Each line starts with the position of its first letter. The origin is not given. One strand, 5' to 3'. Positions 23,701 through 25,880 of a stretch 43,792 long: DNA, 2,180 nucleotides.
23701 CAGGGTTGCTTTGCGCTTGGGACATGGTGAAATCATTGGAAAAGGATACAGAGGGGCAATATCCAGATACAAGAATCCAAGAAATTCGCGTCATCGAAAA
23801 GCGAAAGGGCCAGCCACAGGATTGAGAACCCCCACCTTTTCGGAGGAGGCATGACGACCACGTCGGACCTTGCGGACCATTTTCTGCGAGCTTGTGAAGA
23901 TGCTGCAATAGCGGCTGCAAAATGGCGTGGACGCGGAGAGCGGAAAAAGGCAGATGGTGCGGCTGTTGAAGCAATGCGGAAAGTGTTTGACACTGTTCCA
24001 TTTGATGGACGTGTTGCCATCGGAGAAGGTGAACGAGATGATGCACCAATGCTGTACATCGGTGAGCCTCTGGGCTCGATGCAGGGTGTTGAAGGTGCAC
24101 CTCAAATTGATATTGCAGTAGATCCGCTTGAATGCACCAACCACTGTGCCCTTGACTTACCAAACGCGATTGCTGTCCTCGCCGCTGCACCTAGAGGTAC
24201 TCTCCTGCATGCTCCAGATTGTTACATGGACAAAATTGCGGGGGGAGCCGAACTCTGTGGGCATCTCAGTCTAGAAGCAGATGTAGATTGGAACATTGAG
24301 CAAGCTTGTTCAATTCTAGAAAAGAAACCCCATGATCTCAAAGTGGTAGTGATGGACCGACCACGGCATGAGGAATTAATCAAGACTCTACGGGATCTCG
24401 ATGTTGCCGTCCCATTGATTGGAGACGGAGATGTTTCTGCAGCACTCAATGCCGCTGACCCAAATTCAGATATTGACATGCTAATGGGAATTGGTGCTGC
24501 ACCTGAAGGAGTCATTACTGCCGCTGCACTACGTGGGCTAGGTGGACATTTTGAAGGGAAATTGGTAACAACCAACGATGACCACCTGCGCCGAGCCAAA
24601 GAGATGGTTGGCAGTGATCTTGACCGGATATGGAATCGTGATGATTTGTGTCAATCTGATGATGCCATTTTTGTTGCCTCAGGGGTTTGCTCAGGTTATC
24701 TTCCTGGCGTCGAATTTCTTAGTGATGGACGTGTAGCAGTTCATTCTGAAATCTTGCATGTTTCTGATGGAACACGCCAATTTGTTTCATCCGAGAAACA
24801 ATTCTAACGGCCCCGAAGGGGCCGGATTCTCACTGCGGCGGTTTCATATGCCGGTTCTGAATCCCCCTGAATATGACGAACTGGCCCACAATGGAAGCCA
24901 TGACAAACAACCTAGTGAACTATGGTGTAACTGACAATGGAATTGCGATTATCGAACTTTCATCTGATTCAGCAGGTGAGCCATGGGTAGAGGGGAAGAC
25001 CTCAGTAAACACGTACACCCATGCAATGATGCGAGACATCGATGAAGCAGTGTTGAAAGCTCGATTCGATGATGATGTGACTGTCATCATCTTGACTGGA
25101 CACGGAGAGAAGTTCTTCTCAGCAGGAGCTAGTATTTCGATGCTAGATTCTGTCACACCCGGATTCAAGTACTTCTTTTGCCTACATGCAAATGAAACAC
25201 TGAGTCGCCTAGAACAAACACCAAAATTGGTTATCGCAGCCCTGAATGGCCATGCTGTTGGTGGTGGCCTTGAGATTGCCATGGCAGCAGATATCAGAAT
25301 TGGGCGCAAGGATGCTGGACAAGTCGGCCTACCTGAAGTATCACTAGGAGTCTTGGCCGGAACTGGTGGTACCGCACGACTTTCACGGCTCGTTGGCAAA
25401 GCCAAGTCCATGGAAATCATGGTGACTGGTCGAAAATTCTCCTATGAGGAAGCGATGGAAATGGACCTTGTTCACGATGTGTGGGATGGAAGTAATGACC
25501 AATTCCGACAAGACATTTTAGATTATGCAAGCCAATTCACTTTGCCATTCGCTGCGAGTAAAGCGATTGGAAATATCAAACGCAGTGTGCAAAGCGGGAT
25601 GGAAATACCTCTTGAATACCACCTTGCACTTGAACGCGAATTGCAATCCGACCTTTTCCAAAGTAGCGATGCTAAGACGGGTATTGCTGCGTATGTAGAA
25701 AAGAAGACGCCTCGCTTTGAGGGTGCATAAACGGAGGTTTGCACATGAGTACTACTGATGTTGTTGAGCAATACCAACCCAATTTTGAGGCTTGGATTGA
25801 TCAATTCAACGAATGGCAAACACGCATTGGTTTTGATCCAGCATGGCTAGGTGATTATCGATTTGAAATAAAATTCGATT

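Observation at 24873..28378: BoxB/PaaA-like diiron CoA-ester oxygenase embedded in a beta-oxidation-like cluster in an archaeal context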

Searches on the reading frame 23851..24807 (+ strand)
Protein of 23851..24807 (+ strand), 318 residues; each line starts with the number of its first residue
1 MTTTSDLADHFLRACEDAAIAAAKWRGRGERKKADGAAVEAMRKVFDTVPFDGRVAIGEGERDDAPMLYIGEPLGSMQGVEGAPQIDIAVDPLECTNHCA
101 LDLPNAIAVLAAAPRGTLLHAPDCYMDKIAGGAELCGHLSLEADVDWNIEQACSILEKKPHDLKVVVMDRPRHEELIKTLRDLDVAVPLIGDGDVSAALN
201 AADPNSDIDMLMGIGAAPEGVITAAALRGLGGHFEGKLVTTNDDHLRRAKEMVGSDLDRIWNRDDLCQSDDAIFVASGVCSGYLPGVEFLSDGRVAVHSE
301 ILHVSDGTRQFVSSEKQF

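Call 3: search_protein_families(library=pfam, proteins=[window:23851-24807:+], max_evalue=0.01)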
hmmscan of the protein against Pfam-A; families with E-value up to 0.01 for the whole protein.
window:23851-24807:+ (318 aa): 1 family
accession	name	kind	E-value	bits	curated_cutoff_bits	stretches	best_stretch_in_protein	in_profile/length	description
PF03320.18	FBPase_glpX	-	2.1e-109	365.6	27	1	7-315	3-306/307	Bacterial fructose-1,6-bisphosphatase, glpX-encoded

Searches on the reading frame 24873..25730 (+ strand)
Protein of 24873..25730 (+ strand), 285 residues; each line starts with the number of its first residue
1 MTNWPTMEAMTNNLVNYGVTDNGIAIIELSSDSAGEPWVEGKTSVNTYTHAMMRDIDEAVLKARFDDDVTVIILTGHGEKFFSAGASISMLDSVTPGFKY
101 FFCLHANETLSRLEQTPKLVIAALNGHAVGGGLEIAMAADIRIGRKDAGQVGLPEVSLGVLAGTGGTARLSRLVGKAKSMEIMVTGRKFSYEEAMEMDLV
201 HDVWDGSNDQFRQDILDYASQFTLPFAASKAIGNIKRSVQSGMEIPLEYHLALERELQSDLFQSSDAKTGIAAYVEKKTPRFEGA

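Call 3: search_protein_families(library=pfam, proteins=[window:24873-25730:+], max_evalue=0.01)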
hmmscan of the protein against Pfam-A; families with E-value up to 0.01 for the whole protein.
window:24873-25730:+ (285 aa): 2 families
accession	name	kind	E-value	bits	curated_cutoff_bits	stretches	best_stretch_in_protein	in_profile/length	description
PF00378.25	ECH_1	-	9.1e-47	159.9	27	1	43-284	15-250/251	Enoyl-CoA hydratase/isomerase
PF16113.10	ECH_2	-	9.9e-22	78.3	27.2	1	44-206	11-174/335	Enoyl-CoA hydratase/isomerase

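Call 4: search_protein_families(library=ncbifam, proteins=[window:24873-25730:+], max_evalue=0.01)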
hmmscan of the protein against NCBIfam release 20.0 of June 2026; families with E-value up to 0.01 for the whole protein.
window:24873-25730:+ (285 aa): 73 families (the best 25 are shown)
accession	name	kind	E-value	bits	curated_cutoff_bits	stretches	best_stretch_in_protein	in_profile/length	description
NF005803.0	PRK07658.1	equivalog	4.6e-49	167.1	313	1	44-284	21-256/257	enoyl-CoA hydratase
NF006007.0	PRK08138.1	subfamily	9.6e-48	162.8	355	1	44-284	28-260/261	enoyl-CoA hydratase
NF004475.0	PRK05809.1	subfamily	4.4e-47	160.8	394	1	44-283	24-258/260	short-chain-enoyl-CoA hydratase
NF006566.0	PRK09076.1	subfamily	4.6e-45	154.2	286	1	43-283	23-258/260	enoyl-CoA hydratase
NF005802.0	PRK07657.1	equivalog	4.2e-44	151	363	1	42-284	22-259/260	enoyl-CoA hydratase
NF004517.0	PRK05862.1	equivalog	1.1e-43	149.6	396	1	44-283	24-255/257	enoyl-CoA hydratase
NF051848.1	EnCoAHydtEchA19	equivalog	1.4e-43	149.4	400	1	46-284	22-257/258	enoyl-CoA hydratase EchA19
NF007239.0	PRK09674.1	equivalog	5.9e-39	134.1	371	1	44-284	24-256/257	2,3-dehydroadipyl-CoA hydratase PaaF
NF004781.0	PRK06127.1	subfamily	1.7e-37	129.5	291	1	44-284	31-268/269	enoyl-CoA hydratase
NF042430.2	EnCoAhydt_DpgD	equivalog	3.8e-34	118.3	400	1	46-284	19-257/258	enoyl-CoA-hydratase DpgD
TIGR02280.1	PaaB1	equivalog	4.9e-34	118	345.15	1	45-284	20-255/256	2-(1,2-epoxy-1,2-dihydrophenyl)acetyl-CoA isomerase PaaG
NF004634.0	PRK05980.1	equivalog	5.7e-34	117.7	375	1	58-283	37-261/263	crotonase/enoyl-CoA hydratase family protein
NF008363.0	PRK11154.1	equivalog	1.4e-33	116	869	1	19-203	11-188/708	fatty acid oxidation complex subunit alpha FadJ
NF004857.0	PRK06210.1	equivalog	2.4e-32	112.5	341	1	9-284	4-274/275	enoyl-CoA hydratase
NF005864.0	PRK07799.1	equivalog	5.2e-32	111.1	316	1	46-284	30-265/266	crotonase/enoyl-CoA hydratase family protein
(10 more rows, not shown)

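Call 66: search_solved_structures(query=window:24873-25730:+, max_evalue=1e-20)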
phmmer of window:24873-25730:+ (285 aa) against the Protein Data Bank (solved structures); distinct sequences matched with E-value up to 1e-20: 40.
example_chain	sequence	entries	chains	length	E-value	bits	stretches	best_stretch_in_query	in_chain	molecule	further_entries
2ppy_A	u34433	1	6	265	3.1e-60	206.9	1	45-284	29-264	Enoyl-CoA hydratase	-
5zai_A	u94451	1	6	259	7.5e-43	149.9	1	45-284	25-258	3-hydroxypropionyl-coenzyme A dehydratase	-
6lvp_A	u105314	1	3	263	2.2e-37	132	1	44-284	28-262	Enoyl-CoA hydratase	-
3pea_A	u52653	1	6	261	3.6e-36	128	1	45-284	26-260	Enoyl-CoA hydratase/isomerase family protein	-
5z7r_A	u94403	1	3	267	9.8e-36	126.6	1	44-279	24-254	Short-chain-enoyl-CoA hydratase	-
5jbx_A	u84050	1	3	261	2.7e-33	118.6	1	36-284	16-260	3-hydroxybutyryl-CoA dehydratase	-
5jbw_A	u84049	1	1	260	2.8e-33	118.5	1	36-284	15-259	3-hydroxybutyryl-CoA dehydratase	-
9qwv_A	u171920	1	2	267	1.1e-32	116.6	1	49-285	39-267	Enoyl-CoA hydratase, mitochondrial, putative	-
3kqf_A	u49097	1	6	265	1.3e-32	116.4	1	44-284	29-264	Enoyl-CoA hydratase/isomerase family protein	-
4jyl_A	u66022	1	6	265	2.6e-32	115.4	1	45-252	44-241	Enoyl-CoA hydratase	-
5xzd_A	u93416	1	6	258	3.2e-32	115.1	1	44-283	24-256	Enoyl-CoA hydratase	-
2pbp_A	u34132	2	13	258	4.1e-32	114.7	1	45-284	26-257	Enoyl-CoA hydratase subunit I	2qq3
7eum_C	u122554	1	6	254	1.2e-31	113.2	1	53-277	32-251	Enoyl-CoA hydratase/isomerase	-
3moy_A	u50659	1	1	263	3.5e-31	111.7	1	54-283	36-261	Probable enoyl-CoA hydratase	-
3pzk_A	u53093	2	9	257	7.1e-31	110.6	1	44-282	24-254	e enoyl-CoA hydratase echA8 | enoyl-CoA hydratase echA8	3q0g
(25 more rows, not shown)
